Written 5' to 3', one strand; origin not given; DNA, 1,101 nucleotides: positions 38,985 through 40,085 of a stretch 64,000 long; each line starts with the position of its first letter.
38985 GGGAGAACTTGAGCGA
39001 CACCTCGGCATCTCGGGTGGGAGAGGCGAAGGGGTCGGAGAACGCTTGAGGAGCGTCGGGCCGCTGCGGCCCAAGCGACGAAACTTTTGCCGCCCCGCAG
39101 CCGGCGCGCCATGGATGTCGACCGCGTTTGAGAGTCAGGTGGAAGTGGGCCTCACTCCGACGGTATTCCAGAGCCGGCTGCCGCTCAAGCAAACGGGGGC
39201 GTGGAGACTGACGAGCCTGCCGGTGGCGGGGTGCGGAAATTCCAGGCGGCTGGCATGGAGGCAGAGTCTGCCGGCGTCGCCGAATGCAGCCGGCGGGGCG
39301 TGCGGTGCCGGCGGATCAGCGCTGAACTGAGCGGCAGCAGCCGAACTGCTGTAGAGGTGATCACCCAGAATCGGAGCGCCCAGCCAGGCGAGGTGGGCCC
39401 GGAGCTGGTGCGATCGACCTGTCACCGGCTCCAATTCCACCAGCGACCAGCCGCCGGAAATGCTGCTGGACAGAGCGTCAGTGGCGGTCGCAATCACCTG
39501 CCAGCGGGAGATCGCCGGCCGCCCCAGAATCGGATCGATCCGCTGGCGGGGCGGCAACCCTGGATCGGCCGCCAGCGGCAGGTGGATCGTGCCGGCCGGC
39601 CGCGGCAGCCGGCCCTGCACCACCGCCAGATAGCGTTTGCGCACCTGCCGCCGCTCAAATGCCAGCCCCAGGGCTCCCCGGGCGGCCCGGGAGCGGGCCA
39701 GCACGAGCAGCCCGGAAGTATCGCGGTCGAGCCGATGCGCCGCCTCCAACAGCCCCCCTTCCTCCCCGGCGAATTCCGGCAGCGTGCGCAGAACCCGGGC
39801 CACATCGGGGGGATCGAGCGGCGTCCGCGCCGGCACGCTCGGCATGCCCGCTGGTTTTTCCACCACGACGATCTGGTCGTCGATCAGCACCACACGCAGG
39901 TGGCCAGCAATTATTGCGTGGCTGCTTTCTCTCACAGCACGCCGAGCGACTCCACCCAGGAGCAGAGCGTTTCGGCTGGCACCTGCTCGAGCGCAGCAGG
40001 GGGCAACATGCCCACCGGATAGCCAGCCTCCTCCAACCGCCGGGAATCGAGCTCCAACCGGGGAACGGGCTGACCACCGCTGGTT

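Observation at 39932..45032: Three tandem, translationally coupled HtrA paralogues: one intact triad, two with all triad positions substituted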

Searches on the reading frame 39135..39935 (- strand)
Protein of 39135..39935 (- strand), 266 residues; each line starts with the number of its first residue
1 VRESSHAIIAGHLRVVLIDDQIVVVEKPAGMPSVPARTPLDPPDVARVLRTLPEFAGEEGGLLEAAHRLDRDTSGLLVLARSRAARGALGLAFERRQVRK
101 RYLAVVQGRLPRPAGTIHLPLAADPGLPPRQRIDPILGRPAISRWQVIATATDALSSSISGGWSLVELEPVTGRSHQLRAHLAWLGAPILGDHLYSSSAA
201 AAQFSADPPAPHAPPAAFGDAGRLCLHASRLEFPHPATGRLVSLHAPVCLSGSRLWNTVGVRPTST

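Call 9: search_protein_families(library=pfam, proteins=[window:39135-39935:-], max_evalue=0.01)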
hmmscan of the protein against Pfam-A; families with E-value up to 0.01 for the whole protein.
window:39135-39935:- (266 aa): 1 family
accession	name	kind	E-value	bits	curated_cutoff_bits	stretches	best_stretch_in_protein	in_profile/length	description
PF00849.27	PseudoU_synth_2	-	2.8e-28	99.5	26.8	1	22-183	2-151/152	RNA pseudouridylate synthase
